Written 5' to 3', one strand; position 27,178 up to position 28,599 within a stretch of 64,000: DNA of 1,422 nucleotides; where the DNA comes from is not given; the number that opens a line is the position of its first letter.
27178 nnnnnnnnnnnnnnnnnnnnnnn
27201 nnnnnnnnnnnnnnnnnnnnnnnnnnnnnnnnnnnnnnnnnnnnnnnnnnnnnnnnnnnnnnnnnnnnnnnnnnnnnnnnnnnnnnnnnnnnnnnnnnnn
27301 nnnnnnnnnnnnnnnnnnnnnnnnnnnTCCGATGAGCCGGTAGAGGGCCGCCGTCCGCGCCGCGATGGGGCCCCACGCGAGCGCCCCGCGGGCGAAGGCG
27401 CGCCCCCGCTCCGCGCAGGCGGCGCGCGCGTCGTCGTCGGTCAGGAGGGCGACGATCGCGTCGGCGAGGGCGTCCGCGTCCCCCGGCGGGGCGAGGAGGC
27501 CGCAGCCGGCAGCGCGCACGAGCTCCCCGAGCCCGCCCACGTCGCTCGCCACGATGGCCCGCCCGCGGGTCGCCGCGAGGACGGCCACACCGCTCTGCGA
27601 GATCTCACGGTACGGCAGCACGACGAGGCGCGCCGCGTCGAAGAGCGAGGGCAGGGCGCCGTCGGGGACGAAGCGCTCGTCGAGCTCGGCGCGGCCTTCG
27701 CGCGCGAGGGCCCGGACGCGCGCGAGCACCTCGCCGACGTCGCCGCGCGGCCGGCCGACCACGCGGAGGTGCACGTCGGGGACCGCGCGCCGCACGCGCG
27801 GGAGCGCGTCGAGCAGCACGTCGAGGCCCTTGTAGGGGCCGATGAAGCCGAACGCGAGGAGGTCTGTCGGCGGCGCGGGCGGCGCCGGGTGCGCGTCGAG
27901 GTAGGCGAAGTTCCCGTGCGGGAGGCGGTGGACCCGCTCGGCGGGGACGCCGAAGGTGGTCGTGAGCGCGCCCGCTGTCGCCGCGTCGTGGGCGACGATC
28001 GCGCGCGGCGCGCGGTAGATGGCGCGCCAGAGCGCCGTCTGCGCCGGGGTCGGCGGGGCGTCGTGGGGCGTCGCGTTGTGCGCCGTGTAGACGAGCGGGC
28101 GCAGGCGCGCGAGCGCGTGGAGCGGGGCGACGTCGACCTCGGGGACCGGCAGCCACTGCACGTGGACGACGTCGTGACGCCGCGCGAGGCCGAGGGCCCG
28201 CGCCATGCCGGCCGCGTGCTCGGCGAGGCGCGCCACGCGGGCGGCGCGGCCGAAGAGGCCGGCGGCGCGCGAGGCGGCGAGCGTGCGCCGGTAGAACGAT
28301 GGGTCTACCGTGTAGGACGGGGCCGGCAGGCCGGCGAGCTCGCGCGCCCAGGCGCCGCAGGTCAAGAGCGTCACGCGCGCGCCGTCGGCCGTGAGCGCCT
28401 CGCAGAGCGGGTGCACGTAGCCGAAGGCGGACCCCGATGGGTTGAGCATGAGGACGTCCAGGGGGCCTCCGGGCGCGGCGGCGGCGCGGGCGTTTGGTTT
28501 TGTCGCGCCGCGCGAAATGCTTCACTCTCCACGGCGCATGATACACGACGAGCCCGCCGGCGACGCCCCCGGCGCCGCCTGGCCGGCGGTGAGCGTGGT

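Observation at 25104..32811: Candidate bacterial N-linked protein glycosylation module in a myxobacterial-type genome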

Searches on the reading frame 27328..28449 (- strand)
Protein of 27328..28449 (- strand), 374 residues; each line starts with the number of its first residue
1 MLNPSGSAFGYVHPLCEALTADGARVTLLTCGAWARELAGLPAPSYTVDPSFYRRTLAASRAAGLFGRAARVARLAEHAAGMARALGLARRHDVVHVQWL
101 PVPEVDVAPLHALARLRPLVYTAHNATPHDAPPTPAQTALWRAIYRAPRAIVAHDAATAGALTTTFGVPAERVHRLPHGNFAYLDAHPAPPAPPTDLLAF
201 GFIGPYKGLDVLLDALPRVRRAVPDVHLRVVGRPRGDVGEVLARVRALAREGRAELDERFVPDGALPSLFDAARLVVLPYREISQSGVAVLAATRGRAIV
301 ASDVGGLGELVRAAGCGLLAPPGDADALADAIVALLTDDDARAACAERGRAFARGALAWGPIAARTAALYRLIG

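Call 7: search_protein_families(library=pfam, proteins=[window:27328-28449:-], max_evalue=0.01)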
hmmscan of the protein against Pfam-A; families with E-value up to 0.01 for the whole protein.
window:27328-28449:- (374 aa): 3 families
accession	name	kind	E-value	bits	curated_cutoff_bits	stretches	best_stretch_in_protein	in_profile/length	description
PF13692.12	Glyco_trans_1_4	-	9.2e-23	81.5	27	1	197-338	4-142/142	Glycosyl transferases group 1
PF00534.26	Glycos_transf_1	-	3e-19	69.6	26.4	1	196-351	17-171/172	Glycosyl transferases group 1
PF13439.12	Glyco_transf_4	-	1.5e-11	45.1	28.5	1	11-179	7-165/170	Glycosyltransferase Family 4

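Call 8: search_protein_families(library=ncbifam, proteins=[window:27328-28449:-], max_evalue=0.01)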
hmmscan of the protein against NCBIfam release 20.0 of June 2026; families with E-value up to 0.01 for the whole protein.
window:27328-28449:- (374 aa): 15 families
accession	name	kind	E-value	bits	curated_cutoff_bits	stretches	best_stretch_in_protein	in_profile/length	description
TIGR04063.1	stp3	hypoth_equivalog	8.5e-18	64.4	442.05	1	200-371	216-393/397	TIGR04063 family PEP-CTERM/XrtA system glycosyltransferase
TIGR03449.1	mycothiol_MshA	equivalog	2.1e-15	56.5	462.5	1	197-371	222-401/406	D-inositol-3-phosphate glycosyltransferase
NF041876.1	EPS_EpsE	equivalog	5.4e-13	48.9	400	1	187-351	207-374/389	exopolysaccharide biosynthesis GT4 family glycosyltransferase EpsE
TIGR04047.1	MSMEG_0565_glyc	hypoth_equivalog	3.1e-10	39.7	259.85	1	12-371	16-372/373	MSMEG_0565 family glycosyltransferase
TIGR02149.1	glgA_Coryne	subfamily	4.1e-10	39.3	302.4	1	198-372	208-389/391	glycogen synthase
NF012028.0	PRK15484.1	subfamily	8e-10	38.3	618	1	198-365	197-370/380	lipopolysaccharide N-acetylglucosaminyltransferase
TIGR03088.1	stp2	hypoth_equivalog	2.2e-09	36.9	409.05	1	265-371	265-371/374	TIGR03088 family PEP-CTERM/XrtA system glycosyltransferase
NF038229.1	Glyco4_Geo_Pelo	equivalog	6.8e-08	31.9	400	1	141-372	103-335/338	GPMC system family 4 glycosyltransferase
NF007640.0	PRK10307.1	subfamily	1.2e-07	31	276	1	201-357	236-391/411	WcaI family glycosyltransferase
TIGR03999.1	thiol_BshA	equivalog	9.2e-07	28.1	273.7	1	269-364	269-364/375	N-acetyl-alpha-D-glucosaminyl L-malate synthase BshA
NF038295.1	EPS_HpsP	equivalog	1.4e-06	27.6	550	1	199-372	212-386/388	hormogonium polysaccharide biosynthesis glycosyltransferase HpsP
NF053787.1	GlcN_PG_synth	equivalog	2.6e-05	23.2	480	1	288-370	277-356/361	N-acetylglucosaminyl phosphatidylglycerol synthase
TIGR02468.1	sucrsPsyn_pln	equivalog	0.00028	18.8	1143.95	1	287-349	585-648/1051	sucrose-phosphate synthase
TIGR03087.1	stp1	hypoth_equivalog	0.0076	15.4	316.65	0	215-363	249-387/397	TIGR03087 family PEP-CTERM/XrtA system glycosyltransferase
TIGR02472.1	sucr_P_syn_N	equivalog_domain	0.0093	14.8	576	0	291-359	359-427/439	sucrose-phosphate synthase, putative, glycosyltransferase domain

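Call 55: search_solved_structures(query=window:27328-28449:-, max_evalue=0.001)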
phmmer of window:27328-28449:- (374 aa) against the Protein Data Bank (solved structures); distinct sequences matched with E-value up to 0.001: 26.
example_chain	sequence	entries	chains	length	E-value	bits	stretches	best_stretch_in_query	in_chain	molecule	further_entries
4n9w_A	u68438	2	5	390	1.1e-12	51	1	92-371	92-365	GDP-mannose-dependent alpha-(1-2)-phosphatidylinositol mannosyltransferase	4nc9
2gej_A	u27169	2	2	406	1.2e-12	50.8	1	92-371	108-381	PHOSPHATIDYLINOSITOL MANNOSYLTRANSFERASE (PimA)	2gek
3c4q_A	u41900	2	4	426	1.3e-11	47.4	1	196-371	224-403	Predicted glycosyltransferases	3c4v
3c48_A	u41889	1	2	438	1.3e-11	47.4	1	196-371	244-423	Predicted glycosyltransferases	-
6kih_A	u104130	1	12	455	3e-10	42.9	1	192-372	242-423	Tll1590 protein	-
7qsg_A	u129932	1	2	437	7.3e-10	41.6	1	148-371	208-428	D-inositol 3-phosphate glycosyltransferase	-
3oka_A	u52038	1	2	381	1.7e-07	33.9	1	203-365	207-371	GDP-mannose-dependent alpha-(1-6)-phosphatidylinositol monomannoside mannosyltransferase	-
3okc_A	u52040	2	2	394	1.8e-07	33.8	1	203-365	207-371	GDP-mannose-dependent alpha-(1-6)-phosphatidylinositol monomannoside mannosyltransferase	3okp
4xso_B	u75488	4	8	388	6.8e-07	31.9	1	81-353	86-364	Alr3699 protein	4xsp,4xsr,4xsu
8dvz_A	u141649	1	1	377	1.6e-06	30.7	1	265-371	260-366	N, N'-diacetylbacillosaminyl-diphospho-undecaprenol alpha-1,3-N-acetylgalactosaminyltransf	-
8dqd_A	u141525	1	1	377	2.1e-06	30.2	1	265-371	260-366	N, N'-diacetylbacillosaminyl-diphospho-undecaprenol alpha-1,3-N-acetylgalactosaminyltransf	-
8dvw_A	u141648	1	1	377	2.1e-06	30.2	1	265-371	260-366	N, N'-diacetylbacillosaminyl-diphospho-undecaprenol alpha-1,3-N-acetylgalactosaminyltransf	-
6tvp_A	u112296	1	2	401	5.9e-06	28.8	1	143-373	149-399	Alpha-maltose-1-phosphate synthase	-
6n1x_A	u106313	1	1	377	9.4e-05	24.8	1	205-338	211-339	Glycosyltransferase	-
6d9t_A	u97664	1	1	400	0.00011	24.6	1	205-338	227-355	Glycosyl transferase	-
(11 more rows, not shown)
